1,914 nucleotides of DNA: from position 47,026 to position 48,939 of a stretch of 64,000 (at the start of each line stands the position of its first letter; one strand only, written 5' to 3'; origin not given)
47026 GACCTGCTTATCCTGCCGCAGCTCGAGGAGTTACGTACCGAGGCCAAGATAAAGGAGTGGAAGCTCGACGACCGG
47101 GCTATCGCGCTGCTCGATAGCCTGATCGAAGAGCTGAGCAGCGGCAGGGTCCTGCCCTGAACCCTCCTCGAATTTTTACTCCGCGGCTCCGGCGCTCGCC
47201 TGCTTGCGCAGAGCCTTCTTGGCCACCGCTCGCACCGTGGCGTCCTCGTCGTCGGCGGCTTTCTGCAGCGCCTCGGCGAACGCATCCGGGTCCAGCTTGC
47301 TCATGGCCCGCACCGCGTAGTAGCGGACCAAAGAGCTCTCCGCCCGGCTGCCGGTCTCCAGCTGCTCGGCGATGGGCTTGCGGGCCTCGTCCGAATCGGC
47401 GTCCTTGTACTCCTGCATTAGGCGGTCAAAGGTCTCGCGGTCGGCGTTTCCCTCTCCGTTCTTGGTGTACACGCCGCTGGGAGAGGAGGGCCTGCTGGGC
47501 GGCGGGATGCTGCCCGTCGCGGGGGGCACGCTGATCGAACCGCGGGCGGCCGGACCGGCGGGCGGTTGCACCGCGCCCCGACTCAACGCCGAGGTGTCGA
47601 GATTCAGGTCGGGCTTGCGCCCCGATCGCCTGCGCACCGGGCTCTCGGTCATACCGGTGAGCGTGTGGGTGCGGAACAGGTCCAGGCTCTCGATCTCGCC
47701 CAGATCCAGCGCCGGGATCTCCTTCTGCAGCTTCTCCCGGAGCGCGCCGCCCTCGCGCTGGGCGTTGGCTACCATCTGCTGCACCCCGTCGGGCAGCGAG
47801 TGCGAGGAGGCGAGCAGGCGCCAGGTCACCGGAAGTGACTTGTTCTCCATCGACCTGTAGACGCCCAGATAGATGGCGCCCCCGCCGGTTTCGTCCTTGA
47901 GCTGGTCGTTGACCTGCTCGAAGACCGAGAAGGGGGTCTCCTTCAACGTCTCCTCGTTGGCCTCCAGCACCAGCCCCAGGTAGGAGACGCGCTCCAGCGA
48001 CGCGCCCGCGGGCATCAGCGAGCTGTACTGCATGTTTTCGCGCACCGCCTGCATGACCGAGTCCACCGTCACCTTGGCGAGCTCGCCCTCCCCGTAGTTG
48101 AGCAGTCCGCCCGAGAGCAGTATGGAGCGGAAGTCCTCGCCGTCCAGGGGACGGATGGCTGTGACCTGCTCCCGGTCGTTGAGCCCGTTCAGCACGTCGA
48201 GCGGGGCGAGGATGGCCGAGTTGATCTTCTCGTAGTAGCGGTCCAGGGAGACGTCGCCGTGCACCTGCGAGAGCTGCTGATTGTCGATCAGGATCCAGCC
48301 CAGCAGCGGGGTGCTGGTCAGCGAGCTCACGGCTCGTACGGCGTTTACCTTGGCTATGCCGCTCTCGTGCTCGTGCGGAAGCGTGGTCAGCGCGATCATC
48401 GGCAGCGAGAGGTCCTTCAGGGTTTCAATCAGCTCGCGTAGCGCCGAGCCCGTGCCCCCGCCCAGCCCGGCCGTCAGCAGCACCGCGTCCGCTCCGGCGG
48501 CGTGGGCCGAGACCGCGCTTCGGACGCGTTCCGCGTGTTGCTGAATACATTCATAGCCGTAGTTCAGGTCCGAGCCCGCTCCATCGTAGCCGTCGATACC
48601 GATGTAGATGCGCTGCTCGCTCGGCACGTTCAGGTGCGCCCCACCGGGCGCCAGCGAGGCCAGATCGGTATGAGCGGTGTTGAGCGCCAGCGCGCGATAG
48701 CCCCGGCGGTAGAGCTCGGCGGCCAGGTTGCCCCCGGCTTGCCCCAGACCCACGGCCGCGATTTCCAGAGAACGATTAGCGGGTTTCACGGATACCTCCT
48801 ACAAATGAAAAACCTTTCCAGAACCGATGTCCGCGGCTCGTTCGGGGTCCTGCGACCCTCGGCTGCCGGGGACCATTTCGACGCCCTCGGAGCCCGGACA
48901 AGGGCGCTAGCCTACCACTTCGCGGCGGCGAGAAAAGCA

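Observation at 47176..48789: Stand-alone FtsZ/tubulin-like GTPase with a HEAT-repeat tail, outside any division cluster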

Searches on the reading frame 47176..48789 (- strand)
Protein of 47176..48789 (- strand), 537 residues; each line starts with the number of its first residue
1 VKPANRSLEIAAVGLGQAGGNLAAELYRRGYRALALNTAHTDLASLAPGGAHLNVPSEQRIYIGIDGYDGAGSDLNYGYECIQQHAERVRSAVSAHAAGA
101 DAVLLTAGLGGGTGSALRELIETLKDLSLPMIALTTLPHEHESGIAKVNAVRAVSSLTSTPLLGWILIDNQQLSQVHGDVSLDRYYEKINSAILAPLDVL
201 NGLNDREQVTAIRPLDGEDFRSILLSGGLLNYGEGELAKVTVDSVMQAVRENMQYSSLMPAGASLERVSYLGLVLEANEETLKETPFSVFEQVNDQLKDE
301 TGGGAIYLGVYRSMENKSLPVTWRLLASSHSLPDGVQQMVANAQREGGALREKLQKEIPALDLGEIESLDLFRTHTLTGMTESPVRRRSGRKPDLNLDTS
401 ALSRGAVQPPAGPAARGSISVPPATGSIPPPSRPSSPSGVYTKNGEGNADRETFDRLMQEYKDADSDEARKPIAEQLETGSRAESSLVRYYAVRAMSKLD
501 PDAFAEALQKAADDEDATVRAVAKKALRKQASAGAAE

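Call 3: search_protein_families(library=pfam, proteins=[window:47176-48789:-], max_evalue=0.1)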
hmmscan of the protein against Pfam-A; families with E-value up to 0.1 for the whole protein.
window:47176-48789:- (537 aa): 5 families
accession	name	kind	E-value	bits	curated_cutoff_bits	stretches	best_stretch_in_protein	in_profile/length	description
PF00091.31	Tubulin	-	5.3e-16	59.9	33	1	9-176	1-188/190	Tubulin/FtsZ family, GTPase domain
PF13646.12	HEAT_2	-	0.00016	22.3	27.7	1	467-528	30-88/88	HEAT repeats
PF00994.29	MoCF_biosynth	-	0.015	15.4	26.6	1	79-131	36-88/144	Probable molybdopterin binding domain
PF03446.21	NAD_binding_2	-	0.044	14.2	21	0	9-51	1-43/161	NAD binding domain of 6-phosphogluconate dehydrogenase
PF07941.16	K_channel_TID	-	0.054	14.5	25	0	70-116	12-62/75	Potassium channel Kv1.4 tandem inactivation domain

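Call 4: search_protein_families(library=ncbifam, proteins=[window:47176-48789:-], max_evalue=0.1)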
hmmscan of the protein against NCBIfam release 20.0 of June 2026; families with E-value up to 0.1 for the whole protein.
window:47176-48789:- (537 aa): 2 families
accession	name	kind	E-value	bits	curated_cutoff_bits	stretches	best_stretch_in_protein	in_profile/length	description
TIGR00065.1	ftsZ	equivalog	2.4e-18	66.6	295.2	1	7-299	17-297/353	cell division protein FtsZ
TIGR00177.1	molyb_syn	domain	0.0049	16.8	85.35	1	79-130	43-94/148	molybdenum cofactor synthesis domain-containing protein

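Call 5: search_solved_structures(query=window:47176-48789:-, max_evalue=1, show_alignments=2)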
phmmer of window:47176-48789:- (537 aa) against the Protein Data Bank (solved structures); distinct sequences matched with E-value up to 1: 83 (the best 60 are shown).
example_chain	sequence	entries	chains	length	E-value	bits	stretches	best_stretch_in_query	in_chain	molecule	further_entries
22hr_A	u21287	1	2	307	4.1e-15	58.8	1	12-253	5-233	Cell division protein FtsZ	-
22hq_A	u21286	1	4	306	4.2e-15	58.7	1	12-252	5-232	Cell division protein FtsZ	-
4b46_A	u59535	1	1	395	1e-13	54.2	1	9-233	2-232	CELL DIVISION PROTEIN FTSZ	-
2r6r_1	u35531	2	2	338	4.6e-13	52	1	9-238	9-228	Cell division protein ftsZ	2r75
1w5e_A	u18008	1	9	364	9.3e-12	47.7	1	8-250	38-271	FTSZ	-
1w58_1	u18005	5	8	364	9.4e-12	47.7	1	8-250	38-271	CELL DIVISION PROTEIN FTSZ HOMOLOG 1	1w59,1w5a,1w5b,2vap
1fsz_A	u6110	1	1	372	9.9e-12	47.6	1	8-249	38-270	FTSZ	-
7yop_A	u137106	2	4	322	1.6e-09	40.3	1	9-235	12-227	Cell division protein FtsZ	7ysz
8grw_A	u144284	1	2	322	2.1e-09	39.9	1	9-253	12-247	Cell division protein FtsZ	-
6ll5_A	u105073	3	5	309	3.3e-09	39.3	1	10-235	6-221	Cell division protein FtsZ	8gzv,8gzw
9isk_A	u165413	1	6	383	3.7e-09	39.1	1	9-235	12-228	Cell division protein FtsZ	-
8h1o_A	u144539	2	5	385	3.7e-09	39.1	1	9-235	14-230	Cell division protein FtsZ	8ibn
6ll6_A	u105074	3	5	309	3.8e-09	39.1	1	10-235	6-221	Cell division protein FtsZ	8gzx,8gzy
3zid_A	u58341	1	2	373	3.8e-09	39.1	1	31-283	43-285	TUBULIN/FTSZ, GTPASE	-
6unx_A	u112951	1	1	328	4.5e-09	38.8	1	9-229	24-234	Cell division protein FtsZ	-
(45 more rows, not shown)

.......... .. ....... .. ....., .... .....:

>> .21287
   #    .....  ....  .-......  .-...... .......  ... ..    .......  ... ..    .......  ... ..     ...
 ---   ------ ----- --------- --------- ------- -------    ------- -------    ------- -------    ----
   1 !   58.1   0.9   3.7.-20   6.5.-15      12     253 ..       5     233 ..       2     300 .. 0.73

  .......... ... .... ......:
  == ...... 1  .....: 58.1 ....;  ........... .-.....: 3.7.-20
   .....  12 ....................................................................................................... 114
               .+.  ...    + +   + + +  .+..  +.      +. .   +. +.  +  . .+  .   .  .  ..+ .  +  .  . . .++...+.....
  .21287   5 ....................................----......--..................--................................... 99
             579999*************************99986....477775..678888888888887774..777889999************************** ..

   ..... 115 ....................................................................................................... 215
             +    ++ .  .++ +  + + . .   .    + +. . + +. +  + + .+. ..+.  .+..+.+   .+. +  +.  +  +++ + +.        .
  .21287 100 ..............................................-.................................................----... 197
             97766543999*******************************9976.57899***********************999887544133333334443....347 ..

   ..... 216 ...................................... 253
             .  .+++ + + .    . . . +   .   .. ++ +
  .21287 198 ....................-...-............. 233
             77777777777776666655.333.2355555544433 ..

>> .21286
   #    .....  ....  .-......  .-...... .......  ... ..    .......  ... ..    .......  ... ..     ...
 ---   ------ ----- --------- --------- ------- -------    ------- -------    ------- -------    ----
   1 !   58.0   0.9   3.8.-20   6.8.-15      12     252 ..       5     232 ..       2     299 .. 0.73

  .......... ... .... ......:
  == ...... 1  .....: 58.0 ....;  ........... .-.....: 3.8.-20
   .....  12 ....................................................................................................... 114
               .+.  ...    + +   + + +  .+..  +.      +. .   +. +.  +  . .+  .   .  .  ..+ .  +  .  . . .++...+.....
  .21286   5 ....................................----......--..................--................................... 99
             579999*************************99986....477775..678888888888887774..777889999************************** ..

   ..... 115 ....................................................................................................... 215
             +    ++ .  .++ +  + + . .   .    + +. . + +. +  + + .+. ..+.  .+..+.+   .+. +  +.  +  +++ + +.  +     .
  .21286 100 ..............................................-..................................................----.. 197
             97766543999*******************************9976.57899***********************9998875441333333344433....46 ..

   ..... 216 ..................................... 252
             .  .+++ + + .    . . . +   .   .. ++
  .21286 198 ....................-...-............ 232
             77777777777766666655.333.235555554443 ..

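Call 6: find_homologous_proteins(query=window:47176-48789:-)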
Query window:47176-48789:- (537 aa): 534 proteins with E <= 0.001 among 8000 candidates; the best 120 are listed.
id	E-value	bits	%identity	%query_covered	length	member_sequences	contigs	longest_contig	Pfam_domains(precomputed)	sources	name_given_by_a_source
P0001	0.0e+0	1163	100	100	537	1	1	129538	PF00091.32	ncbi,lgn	-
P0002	0.0e+0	1009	86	99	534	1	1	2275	PF00091.32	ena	-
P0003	7.2e-297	1003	86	98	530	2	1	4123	PF00091.32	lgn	-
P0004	1.5e-272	923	79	99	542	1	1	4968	PF00091.32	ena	-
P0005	4.1e-208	710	61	99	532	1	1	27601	PF00091.32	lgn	-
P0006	7.2e-208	709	61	98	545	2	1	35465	PF00091.32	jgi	jgi:cell division GTPase FtsZ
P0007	1.1e-206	706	60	98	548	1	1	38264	PF00091.32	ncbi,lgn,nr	ncbi:MAG: hypothetical protein JXA30_13315 [Deltaproteobacteria bacterium]|nr:hypothetical protein [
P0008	1.1e-205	702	61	98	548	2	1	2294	PF00091.32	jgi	jgi:cell division GTPase FtsZ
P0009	2.8e-198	678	58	99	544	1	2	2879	PF00091.32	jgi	jgi:cell division GTPase FtsZ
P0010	4.1e-196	671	57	99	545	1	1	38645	PF00091.32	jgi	jgi:cell division GTPase FtsZ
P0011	3.4e-181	621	57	99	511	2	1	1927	PF00091.32,PF22453.2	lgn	-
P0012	2.5e-177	609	57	99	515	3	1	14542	PF00091.32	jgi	jgi:cell division GTPase FtsZ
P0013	7.4e-176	604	55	98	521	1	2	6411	PF00091.32,PF22453.2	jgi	jgi:cell division GTPase FtsZ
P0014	1.1e-175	603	56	99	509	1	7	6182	PF00091.32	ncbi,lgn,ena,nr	ncbi:MAG: hypothetical protein OXU20_04175 [Myxococcales bacterium]|nr:hypothetical protein [Myxococ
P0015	2.4e-175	602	55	99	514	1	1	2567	PF00091.32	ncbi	-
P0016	2.6e-175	602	55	98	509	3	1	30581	PF00091.32,PF13646.13,PF22453.2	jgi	jgi:cell division GTPase FtsZ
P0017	1.2e-174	600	57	99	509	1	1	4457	PF00091.32,PF22453.2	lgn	-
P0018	1.5e-174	600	56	99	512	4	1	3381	PF00091.32,PF22453.2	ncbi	-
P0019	4.9e-174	598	57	99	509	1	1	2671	PF00091.32,PF22453.2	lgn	-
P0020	9.4e-174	597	56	99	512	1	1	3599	PF00091.32,PF22453.2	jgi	jgi:cell division GTPase FtsZ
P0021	1.2e-173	597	57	99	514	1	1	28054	PF00091.32,PF22453.2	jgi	jgi:cell division GTPase FtsZ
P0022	3.5e-173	595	56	99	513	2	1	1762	PF00091.32,PF22453.2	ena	-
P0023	4.7e-173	595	57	99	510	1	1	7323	PF00091.32,PF13646.13,PF22453.2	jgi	-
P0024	5.9e-173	594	55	99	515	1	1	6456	PF00091.32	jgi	jgi:cell division GTPase FtsZ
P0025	6.1e-173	594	55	99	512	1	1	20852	PF00091.32,PF22453.2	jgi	jgi:cell division GTPase FtsZ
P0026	7.4e-173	594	57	99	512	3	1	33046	PF00091.32,PF22453.2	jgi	jgi:cell division GTPase FtsZ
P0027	1.1e-172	593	54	99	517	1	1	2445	PF00091.32,PF22453.2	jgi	jgi:cell division GTPase FtsZ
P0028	2.2e-171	589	54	99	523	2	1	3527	PF00091.32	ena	-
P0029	3.3e-171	589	56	99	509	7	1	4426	PF00091.32,PF22453.2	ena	-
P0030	4.1e-171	588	55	99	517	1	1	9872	PF00091.32,PF22453.2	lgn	-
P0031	4.6e-171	588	55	99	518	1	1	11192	PF00091.32,PF22453.2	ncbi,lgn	-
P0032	5.4e-171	588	55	98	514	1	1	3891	PF00091.32,PF22453.2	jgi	jgi:cell division GTPase FtsZ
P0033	5.6e-171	588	55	97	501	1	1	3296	PF00091.32,PF22453.2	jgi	jgi:cell division GTPase FtsZ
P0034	1.2e-170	587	57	98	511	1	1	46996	PF00091.32,PF22453.2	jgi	jgi:cell division GTPase FtsZ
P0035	1.3e-170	587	55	98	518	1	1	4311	PF00091.32,PF13646.13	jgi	jgi:cell division GTPase FtsZ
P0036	1.4e-170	586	55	99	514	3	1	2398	PF00091.32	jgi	jgi:cell division GTPase FtsZ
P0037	6.3e-170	584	55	99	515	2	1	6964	PF00091.32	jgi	jgi:cell division GTPase FtsZ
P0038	6.5e-170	584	53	98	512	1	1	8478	PF00091.32,PF22453.2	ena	-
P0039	2.3e-169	582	55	99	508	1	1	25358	PF00091.32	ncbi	-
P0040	2.4e-169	582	57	96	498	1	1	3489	PF00091.32,PF22453.2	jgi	jgi:cell division GTPase FtsZ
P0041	4.4e-169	582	55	99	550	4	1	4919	PF00091.32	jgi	jgi:cell division GTPase FtsZ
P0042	6.5e-169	581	56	99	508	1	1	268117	PF00091.32,PF22453.2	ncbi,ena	-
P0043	1.4e-168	580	54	99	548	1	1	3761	PF00091.32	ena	-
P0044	1.9e-168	579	52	99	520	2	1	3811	PF00091.32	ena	-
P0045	2.1e-168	579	54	99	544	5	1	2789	PF00091.32,PF22453.2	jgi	jgi:cell division protein FtsZ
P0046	2.5e-168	579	52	99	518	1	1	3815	PF00091.32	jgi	jgi:cell division GTPase FtsZ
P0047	3.0e-168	579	53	99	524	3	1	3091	PF00091.32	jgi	-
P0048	3.9e-168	578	54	99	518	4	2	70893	PF00091.32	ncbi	-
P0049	4.7e-168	578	55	98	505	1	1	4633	PF00091.32,PF22453.2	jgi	jgi:cell division GTPase FtsZ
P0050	7.3e-168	577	53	99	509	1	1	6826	PF00091.32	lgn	-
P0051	1.1e-167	577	54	98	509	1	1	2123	PF00091.32,PF22453.2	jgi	jgi:cell division GTPase FtsZ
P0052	1.2e-167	577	53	99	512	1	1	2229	PF00091.32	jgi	jgi:cell division GTPase FtsZ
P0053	1.8e-167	576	53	99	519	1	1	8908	PF00091.32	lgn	-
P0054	2.1e-167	576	56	96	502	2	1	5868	PF00091.32,PF22453.2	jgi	jgi:cell division GTPase FtsZ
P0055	2.2e-167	576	54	97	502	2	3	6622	PF00091.32,PF22453.2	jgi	jgi:cell division GTPase FtsZ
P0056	2.5e-167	576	52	99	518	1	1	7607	PF00091.32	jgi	jgi:cell division GTPase FtsZ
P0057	4.3e-167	575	53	99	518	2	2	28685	PF00091.32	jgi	jgi:cell division GTPase FtsZ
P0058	6.1e-167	574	53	99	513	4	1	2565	PF00091.32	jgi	jgi:cell division GTPase FtsZ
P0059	7.2e-167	574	56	96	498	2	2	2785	PF00091.32,PF22453.2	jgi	jgi:cell division GTPase FtsZ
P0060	3.0e-166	572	55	98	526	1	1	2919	PF00091.32,PF13646.13,PF22453.2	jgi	jgi:cell division GTPase FtsZ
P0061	3.1e-166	572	55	98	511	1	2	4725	PF00091.32,PF22453.2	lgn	-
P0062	3.3e-166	572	52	99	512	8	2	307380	PF00091.32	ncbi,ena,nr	ncbi:MAG TPA: hypothetical protein VFG30_35170 [Polyangiales bacterium]|nr:hypothetical protein [Pol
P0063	5.1e-166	571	52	99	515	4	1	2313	PF00091.32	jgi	-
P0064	5.3e-166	571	54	96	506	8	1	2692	PF00091.32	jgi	jgi:cell division GTPase FtsZ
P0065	6.1e-166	571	54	98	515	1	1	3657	PF00091.32,PF13646.13,PF22453.2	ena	-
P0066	2.2e-165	569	52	99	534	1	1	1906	PF00091.32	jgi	-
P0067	3.8e-165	569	53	99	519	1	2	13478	PF00091.32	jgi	jgi:cell division GTPase FtsZ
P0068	4.5e-165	568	54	99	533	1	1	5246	PF00091.32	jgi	-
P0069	7.3e-165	568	54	99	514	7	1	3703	PF00091.32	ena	-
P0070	3.3e-164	565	52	99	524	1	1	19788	PF00091.32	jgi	jgi:cell division GTPase FtsZ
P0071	3.9e-164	565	52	98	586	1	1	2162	PF00091.32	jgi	jgi:cell division GTPase FtsZ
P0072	1.1e-163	564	53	99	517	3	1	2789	PF00091.32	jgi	jgi:cell division GTPase FtsZ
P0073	1.9e-163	563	53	99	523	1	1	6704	PF00091.32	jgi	jgi:cell division GTPase FtsZ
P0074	3.2e-163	562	53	98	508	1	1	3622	PF00091.32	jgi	jgi:cell division GTPase FtsZ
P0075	3.6e-163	562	53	98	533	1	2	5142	PF00091.32,PF22453.2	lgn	-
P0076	2.2e-162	559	54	99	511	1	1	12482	PF00091.32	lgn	-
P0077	3.3e-162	559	51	99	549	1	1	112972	PF00091.32,PF22453.2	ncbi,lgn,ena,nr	ncbi:MAG: hypothetical protein OEZ06_21830 [Myxococcales bacterium]|nr:hypothetical protein [Myxococ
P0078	3.6e-162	559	52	99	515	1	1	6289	PF00091.32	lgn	-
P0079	5.3e-162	558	54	96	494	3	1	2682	PF00091.32,PF13646.13,PF22453.2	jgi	-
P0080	8.4e-162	558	51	99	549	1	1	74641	PF00091.32,PF22453.2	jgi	-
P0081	9.6e-162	557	55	97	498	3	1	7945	PF00091.32,PF22453.2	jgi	jgi:cell division GTPase FtsZ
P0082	2.7e-161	556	52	99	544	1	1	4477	PF00091.32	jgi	jgi:cell division GTPase FtsZ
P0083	4.5e-161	555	51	98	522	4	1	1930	PF00091.32,PF22453.2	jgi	jgi:cell division GTPase FtsZ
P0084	4.6e-161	555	53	99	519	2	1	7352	PF00091.32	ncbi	ncbi:MAG: hypothetical protein RL701_4968 [Pseudomonadota bacterium]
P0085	8.9e-160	551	51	98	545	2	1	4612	PF00091.32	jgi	jgi:cell division GTPase FtsZ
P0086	5.2e-159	548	52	99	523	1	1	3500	PF00091.32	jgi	jgi:cell division GTPase FtsZ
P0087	5.4e-159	548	52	98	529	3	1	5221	PF00091.32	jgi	jgi:cell division GTPase FtsZ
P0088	6.0e-159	548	51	99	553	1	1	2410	PF00091.32,PF13646.13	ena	-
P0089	9.4e-159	547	52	99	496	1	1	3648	PF00091.32,PF22453.2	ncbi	-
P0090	1.3e-158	547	53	99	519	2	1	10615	PF00091.32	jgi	-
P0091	1.3e-158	547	54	96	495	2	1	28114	PF00091.32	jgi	jgi:cell division GTPase FtsZ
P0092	1.4e-157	544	51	98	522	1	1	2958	PF00091.32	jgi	jgi:cell division GTPase FtsZ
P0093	1.5e-157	543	50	99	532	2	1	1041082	PF00091.32,PF22453.2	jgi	-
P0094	1.7e-156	540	50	97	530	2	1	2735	PF00091.32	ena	-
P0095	2.1e-156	540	49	95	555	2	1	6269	PF00091.32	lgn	-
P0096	2.2e-156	540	49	98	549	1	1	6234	PF00091.32,PF13646.13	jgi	jgi:cell division GTPase FtsZ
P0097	3.9e-156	539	50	99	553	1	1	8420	PF00091.32,PF13646.13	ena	-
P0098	4.4e-156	539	49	98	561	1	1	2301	PF00091.32,PF13646.13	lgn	-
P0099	8.1e-156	538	50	99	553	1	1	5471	PF00091.32,PF13646.13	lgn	-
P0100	1.1e-155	537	49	96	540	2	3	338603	PF00091.32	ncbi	-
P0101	2.7e-154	533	50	96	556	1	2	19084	PF00091.32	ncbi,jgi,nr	ncbi:MAG TPA: hypothetical protein VHM70_00090 [Polyangiaceae bacterium]|jgi:hypothetical protein|nr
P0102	6.1e-154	532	49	95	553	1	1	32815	PF00091.32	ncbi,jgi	-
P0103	6.4e-154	532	48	96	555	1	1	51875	PF00091.32,PF22453.2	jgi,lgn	jgi:cell division GTPase FtsZ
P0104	2.1e-153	530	48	97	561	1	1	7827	PF00091.32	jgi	jgi:cell division GTPase FtsZ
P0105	2.2e-153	530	50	95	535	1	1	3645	PF00091.32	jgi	jgi:cell division GTPase FtsZ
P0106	3.6e-153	529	50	98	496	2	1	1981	PF00091.32,PF22453.2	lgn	-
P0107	1.9e-152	527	61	76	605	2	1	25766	PF00091.32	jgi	jgi:cell division GTPase FtsZ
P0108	3.2e-152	526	49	95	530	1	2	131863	PF00091.32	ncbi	-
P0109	3.4e-152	526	48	97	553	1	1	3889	PF00091.32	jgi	jgi:cell division GTPase FtsZ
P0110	5.0e-152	525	48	99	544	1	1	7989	PF00091.32,PF22453.2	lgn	-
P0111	1.9e-151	523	55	85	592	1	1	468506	PF00091.32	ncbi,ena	-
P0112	3.5e-151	522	48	96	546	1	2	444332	PF00091.32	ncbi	-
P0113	3.5e-151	522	48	96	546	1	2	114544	PF00091.32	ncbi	-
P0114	7.5e-151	521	47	97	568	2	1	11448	PF00091.32,PF13646.13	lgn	-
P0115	1.1e-150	521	59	74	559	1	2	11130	PF00091.32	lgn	-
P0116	1.1e-150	521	49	99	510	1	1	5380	PF00091.32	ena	-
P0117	1.2e-150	521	52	98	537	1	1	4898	PF00091.32,PF13646.13,PF22453.2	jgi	jgi:cell division GTPase FtsZ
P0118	2.3e-150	520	52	79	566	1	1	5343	PF00091.32,PF13646.13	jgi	-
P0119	2.5e-150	520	51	92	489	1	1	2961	PF00091.32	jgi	jgi:cell division GTPase FtsZ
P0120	3.6e-150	519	51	99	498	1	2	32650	PF00091.32,PF22453.2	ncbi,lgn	-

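Call 8: search_protein_families(library=pfam, proteins=[P0016, P0023, P0042, P0093, P0007], max_evalue=0.01)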
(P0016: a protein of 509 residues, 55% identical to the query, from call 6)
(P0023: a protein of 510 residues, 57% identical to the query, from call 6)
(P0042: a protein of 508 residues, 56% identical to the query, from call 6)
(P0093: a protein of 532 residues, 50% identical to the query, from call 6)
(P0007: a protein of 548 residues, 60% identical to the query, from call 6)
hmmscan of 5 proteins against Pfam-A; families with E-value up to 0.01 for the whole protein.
P0016 (509 aa): 4 families
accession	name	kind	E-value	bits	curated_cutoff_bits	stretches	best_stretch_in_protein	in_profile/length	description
PF00091.31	Tubulin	-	2.7e-16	60.9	33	1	9-173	1-187/190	Tubulin/FtsZ family, GTPase domain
PF22453.1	TubZ-like_C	-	9.1e-08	32.6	26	1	212-334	13-142/144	Tubulin/FtsZ-like protein TubZ-like, C-terminal domain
PF13646.12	HEAT_2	-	1.4e-05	25.7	27.7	1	455-508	9-62/88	HEAT repeats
PF02985.28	HEAT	-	0.0083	16.7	23.5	0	481-503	4-26/31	HEAT repeat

P0023 (510 aa): 3 families
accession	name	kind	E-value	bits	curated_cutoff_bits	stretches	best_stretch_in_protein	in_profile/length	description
PF00091.31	Tubulin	-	4.5e-16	60.1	33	1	9-174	1-187/190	Tubulin/FtsZ family, GTPase domain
PF22453.1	TubZ-like_C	-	1.3e-06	28.9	26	1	213-336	13-143/144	Tubulin/FtsZ-like protein TubZ-like, C-terminal domain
PF13646.12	HEAT_2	-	2.2e-05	25.1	27.7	1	462-509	9-56/88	HEAT repeats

P0042 (508 aa): 4 families
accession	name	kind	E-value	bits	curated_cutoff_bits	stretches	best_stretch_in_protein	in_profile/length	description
PF00091.31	Tubulin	-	3.6e-17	63.7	33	1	9-172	1-186/190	Tubulin/FtsZ family, GTPase domain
PF22453.1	TubZ-like_C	-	4.5e-07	30.4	26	1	212-334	13-142/144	Tubulin/FtsZ-like protein TubZ-like, C-terminal domain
PF13646.12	HEAT_2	-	4.4e-05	24.1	27.7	1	454-507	9-62/88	HEAT repeats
PF02985.28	HEAT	-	0.0076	16.9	23.5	0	480-502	4-26/31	HEAT repeat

P0093 (532 aa): 2 families
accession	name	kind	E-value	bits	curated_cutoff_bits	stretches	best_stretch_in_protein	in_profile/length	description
PF00091.31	Tubulin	-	3.2e-16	60.6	33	1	9-173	1-187/190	Tubulin/FtsZ family, GTPase domain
PF22453.1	TubZ-like_C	-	4e-07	30.6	26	1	212-333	13-141/144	Tubulin/FtsZ-like protein TubZ-like, C-terminal domain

P0007 (548 aa): 2 families
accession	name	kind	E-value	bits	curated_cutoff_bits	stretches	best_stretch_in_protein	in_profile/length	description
PF00091.31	Tubulin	-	5.4e-15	56.6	33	1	9-175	1-187/190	Tubulin/FtsZ family, GTPase domain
PF13646.12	HEAT_2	-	0.0088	16.7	27.7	0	493-548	32-88/88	HEAT repeats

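Call 13: find_encoding_contigs(protein=P0001, flank=10000, max_places=3)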
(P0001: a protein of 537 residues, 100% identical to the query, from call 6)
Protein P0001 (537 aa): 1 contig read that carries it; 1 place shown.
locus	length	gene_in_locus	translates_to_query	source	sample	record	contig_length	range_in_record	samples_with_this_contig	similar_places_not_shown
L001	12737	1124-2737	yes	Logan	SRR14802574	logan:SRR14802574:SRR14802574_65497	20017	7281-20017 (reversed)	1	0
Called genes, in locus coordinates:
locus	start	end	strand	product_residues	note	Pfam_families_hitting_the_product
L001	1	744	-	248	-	?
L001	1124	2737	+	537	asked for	PF00091:Tubulin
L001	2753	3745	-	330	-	PF00303:Thymidylat_synt (weak)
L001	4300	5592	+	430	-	PF01116:F_bP_aldolase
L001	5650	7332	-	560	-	PF01180:DHO_dh, PF00478:IMPDH (faint)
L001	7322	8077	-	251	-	PF00215:OMPdecase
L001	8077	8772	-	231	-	PF00156:Pribosyltran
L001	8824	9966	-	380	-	-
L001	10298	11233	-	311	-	PF00753:Lactamase_B, PF19583:ODP (faint)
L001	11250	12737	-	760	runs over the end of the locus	PF00324:AA_permease, PF03522:SLC12 (faint)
